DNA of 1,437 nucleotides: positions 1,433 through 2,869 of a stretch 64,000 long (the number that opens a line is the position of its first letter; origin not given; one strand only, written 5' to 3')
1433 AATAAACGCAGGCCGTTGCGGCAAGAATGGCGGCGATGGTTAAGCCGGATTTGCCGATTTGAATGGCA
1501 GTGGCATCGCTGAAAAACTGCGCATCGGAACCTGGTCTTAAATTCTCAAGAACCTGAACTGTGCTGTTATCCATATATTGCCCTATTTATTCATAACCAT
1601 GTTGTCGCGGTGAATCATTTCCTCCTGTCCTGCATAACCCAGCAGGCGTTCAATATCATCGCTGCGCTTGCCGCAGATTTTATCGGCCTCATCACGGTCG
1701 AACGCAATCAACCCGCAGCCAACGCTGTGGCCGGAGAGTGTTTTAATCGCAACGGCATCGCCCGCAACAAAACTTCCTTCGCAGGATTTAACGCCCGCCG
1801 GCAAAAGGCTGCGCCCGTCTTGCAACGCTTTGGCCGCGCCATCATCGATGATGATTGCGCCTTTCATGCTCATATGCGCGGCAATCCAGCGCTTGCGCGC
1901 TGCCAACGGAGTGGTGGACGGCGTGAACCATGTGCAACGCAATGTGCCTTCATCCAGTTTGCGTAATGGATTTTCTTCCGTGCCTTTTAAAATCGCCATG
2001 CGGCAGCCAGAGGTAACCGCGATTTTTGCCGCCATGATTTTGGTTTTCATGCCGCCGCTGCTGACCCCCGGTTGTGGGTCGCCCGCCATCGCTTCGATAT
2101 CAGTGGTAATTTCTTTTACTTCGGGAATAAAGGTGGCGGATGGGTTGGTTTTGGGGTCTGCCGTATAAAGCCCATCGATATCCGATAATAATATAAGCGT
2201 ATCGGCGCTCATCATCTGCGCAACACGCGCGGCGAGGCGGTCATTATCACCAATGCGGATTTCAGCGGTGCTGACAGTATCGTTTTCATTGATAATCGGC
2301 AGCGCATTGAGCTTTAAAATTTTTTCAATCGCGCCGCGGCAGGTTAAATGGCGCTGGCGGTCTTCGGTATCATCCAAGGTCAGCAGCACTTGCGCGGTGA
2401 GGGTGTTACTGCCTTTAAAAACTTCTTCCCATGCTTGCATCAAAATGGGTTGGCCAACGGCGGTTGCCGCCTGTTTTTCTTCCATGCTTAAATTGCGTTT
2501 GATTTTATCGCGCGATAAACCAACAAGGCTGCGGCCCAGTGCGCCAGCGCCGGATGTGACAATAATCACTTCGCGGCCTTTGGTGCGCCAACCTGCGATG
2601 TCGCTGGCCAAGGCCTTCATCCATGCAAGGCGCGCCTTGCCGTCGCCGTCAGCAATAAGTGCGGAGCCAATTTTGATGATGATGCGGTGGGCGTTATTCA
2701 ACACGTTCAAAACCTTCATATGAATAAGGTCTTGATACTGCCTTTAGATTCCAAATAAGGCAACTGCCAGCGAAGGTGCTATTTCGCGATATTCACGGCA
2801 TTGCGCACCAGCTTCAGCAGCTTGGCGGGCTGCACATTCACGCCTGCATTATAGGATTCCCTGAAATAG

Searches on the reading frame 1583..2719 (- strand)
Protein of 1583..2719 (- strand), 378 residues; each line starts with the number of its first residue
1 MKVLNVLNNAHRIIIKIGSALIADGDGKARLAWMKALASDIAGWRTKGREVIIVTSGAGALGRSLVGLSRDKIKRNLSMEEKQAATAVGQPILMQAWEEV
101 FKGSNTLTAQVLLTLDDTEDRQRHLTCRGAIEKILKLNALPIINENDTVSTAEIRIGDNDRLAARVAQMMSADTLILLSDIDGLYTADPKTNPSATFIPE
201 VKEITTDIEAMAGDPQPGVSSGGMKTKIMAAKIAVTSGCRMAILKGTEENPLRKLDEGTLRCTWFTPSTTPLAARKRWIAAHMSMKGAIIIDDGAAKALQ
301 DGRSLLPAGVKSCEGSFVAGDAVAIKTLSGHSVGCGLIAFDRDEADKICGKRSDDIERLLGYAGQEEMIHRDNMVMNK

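Call 15: search_protein_families(library=pfam, proteins=[window:1583-2719:-], max_evalue=0.00001)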
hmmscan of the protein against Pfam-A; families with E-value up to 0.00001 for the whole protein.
window:1583-2719:- (378 aa): 2 families
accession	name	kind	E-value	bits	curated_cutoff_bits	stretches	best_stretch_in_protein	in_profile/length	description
PF00696.33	AA_kinase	-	7.9e-47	160.4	24.9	1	12-244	2-233/234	Amino acid kinase family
PF01472.26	PUA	-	1.4e-20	73.5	24.8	1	287-360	1-74/74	PUA domain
